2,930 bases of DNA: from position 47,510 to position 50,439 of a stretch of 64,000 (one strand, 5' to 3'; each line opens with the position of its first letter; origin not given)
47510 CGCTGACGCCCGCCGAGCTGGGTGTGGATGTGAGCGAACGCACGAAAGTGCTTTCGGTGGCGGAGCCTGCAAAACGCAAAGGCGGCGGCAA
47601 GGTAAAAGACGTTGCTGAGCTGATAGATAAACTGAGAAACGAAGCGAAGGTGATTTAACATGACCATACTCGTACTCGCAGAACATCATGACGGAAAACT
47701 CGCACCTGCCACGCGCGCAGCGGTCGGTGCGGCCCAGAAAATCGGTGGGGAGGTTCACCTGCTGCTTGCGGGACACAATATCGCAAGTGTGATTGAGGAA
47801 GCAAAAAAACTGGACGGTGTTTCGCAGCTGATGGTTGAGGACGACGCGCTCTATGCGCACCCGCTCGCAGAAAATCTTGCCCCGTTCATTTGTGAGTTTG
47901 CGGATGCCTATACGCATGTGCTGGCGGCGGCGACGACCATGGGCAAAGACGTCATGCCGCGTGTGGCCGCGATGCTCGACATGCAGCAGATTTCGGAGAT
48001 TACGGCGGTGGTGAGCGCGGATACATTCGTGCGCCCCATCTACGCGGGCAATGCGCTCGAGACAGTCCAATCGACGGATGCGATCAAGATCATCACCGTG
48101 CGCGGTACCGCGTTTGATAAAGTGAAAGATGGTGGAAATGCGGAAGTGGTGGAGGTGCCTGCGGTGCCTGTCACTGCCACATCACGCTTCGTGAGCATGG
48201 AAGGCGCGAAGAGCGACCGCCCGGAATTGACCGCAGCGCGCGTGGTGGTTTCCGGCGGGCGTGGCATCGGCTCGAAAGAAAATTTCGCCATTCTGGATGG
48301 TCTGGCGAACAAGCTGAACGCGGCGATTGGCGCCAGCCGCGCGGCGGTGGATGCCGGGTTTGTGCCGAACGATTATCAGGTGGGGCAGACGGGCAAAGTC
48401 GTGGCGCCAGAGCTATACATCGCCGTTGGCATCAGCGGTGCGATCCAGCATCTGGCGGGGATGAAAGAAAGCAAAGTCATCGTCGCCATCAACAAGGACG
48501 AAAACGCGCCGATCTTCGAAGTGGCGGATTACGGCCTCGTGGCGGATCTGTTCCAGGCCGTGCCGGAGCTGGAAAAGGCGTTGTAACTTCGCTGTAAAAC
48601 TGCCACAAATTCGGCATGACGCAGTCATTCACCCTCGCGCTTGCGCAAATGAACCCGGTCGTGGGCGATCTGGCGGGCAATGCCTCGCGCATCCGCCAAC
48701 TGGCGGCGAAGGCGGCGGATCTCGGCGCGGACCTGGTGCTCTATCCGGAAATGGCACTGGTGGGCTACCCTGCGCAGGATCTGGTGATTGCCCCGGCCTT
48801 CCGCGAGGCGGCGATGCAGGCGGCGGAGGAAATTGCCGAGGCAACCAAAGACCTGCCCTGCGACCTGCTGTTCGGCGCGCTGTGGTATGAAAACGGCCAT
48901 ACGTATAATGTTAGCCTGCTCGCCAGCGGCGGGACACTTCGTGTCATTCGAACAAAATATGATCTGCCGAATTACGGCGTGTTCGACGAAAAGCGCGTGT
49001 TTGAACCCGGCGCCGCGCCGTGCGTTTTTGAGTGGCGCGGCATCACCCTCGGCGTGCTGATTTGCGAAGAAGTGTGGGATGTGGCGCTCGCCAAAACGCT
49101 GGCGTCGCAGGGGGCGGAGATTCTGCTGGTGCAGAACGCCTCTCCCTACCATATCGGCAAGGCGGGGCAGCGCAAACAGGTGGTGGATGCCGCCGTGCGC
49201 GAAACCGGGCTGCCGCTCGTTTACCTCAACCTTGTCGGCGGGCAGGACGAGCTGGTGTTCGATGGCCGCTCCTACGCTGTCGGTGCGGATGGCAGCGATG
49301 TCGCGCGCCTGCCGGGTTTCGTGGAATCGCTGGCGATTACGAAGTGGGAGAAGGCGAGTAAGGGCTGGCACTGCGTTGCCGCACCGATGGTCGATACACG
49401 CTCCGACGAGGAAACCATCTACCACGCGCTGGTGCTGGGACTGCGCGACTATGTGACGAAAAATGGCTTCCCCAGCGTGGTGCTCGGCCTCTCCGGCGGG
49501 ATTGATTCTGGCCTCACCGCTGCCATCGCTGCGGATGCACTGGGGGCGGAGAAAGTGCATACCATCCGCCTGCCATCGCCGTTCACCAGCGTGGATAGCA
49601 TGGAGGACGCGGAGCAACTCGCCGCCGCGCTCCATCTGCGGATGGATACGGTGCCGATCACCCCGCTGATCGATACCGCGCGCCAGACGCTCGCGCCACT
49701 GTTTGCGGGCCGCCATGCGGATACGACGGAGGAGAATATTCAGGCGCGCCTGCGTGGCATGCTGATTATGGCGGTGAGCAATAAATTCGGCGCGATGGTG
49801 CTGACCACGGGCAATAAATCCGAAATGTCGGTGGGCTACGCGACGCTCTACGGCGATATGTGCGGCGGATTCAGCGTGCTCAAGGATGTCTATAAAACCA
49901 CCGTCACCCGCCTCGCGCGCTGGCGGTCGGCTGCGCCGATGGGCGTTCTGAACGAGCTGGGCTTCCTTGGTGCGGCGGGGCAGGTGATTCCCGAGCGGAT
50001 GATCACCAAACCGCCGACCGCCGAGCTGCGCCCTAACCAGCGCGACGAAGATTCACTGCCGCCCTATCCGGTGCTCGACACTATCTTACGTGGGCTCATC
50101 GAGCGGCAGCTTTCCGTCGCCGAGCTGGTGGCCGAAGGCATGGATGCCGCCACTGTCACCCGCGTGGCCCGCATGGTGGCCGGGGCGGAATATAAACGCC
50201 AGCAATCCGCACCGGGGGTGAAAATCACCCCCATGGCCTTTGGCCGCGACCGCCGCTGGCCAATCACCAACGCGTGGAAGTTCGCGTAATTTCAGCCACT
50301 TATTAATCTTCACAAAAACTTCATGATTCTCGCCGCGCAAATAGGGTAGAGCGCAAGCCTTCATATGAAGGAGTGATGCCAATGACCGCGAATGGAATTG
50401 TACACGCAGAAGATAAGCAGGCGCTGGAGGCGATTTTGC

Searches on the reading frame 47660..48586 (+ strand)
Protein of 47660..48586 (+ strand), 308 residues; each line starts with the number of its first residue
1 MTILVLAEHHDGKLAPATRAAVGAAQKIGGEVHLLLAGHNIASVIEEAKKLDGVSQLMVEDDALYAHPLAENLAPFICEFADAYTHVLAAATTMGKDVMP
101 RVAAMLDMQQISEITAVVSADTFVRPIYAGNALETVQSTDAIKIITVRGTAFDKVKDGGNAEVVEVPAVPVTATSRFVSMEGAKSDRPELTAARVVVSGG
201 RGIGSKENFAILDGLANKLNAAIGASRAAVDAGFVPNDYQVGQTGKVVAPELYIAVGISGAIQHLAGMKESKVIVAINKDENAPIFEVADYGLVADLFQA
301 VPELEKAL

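Call 45: search_protein_families(library=pfam, proteins=[window:47660-48586:+], max_evalue=0.001)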
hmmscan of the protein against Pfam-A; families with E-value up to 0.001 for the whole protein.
window:47660-48586:+ (308 aa): 2 families
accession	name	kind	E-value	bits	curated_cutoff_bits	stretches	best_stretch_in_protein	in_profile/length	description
PF01012.27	ETF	-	4.1e-39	134.7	26.7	1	3-168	1-178/181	Electron transfer flavoprotein domain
PF00766.25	ETF_alpha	-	2.3e-36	124.1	27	1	189-269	1-81/81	Electron transfer flavoprotein FAD-binding domain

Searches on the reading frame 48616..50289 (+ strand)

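Call 45: search_protein_families(library=pfam, proteins=[window:48616-50289:+], max_evalue=0.001)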
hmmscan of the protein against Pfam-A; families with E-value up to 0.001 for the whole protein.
window:48616-50289:+ (557 aa): 2 families
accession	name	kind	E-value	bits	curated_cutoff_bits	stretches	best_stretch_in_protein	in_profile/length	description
PF02540.23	NAD_synthase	-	4.1e-69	232.8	21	1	269-530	2-241/242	NAD synthase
PF00795.27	CN_hydrolase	-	1.3e-27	97.2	23.2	1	6-242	1-244/256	Carbon-nitrogen hydrolase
